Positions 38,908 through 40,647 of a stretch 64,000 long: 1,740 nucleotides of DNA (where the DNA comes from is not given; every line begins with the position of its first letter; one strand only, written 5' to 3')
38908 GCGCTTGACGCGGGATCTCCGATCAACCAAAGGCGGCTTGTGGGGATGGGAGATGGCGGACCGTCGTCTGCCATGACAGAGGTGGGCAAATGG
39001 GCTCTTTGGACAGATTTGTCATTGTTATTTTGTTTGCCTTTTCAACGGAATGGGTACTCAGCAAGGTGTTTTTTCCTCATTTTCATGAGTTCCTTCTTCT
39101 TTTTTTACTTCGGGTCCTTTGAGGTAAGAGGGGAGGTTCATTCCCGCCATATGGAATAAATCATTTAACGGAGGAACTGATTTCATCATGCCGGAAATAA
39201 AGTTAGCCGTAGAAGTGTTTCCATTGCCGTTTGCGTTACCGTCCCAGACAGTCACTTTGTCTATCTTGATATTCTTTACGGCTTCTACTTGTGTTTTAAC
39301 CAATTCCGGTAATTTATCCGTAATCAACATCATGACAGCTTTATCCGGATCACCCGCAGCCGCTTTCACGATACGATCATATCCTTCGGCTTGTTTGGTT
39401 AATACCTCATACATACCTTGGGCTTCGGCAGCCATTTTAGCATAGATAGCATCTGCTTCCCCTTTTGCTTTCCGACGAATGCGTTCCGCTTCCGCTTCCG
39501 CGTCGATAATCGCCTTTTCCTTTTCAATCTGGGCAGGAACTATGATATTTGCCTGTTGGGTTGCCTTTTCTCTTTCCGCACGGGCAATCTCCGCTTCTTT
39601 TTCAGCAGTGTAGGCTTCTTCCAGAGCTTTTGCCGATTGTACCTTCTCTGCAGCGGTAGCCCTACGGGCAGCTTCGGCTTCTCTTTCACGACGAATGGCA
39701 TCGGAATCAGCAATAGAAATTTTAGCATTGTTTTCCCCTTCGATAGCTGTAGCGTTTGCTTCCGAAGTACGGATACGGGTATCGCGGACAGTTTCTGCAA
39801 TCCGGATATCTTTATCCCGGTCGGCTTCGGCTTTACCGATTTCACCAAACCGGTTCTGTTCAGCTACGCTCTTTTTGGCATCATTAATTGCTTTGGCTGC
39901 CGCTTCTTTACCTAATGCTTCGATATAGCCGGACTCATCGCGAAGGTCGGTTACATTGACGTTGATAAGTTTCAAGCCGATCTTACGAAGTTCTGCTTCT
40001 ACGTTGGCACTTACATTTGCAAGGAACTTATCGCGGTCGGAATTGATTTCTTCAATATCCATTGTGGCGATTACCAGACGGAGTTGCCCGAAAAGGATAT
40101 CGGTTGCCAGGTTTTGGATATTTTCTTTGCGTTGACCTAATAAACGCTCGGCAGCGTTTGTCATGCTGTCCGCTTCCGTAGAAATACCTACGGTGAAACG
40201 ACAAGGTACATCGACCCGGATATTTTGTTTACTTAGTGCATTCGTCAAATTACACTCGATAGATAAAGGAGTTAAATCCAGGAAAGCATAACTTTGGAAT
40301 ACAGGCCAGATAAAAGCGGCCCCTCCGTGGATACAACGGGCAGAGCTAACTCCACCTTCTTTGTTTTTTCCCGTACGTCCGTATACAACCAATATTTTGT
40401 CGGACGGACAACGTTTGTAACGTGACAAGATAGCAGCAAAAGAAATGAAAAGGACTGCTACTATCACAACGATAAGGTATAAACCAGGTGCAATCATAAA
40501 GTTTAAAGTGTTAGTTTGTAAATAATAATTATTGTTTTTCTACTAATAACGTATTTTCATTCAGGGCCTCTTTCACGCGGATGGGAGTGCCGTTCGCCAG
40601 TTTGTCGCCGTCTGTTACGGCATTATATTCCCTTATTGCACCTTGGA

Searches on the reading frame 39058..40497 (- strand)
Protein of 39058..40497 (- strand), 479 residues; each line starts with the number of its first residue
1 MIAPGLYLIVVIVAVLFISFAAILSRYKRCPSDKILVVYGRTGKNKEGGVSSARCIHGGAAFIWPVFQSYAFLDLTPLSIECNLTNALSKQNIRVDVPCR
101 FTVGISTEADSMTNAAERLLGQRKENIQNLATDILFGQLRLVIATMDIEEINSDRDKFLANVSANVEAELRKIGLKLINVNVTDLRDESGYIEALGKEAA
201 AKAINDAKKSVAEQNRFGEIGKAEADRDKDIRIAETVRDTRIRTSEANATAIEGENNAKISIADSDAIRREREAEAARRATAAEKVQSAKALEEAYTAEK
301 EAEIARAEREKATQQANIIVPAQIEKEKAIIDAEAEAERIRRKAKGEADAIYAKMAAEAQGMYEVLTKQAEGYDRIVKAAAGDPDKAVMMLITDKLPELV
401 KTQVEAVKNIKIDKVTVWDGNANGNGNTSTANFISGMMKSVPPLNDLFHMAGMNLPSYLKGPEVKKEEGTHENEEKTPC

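Call 71: search_protein_families(library=pfam, proteins=[window:39058-40497:-], max_evalue=0.00001)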
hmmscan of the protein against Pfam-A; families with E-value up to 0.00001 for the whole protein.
window:39058-40497:- (479 aa): 1 family
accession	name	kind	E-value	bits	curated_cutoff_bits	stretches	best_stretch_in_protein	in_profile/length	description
PF01145.31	Band_7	-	1.1e-27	97.7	23.6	1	32-215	5-175/176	SPFH domain / Band 7 family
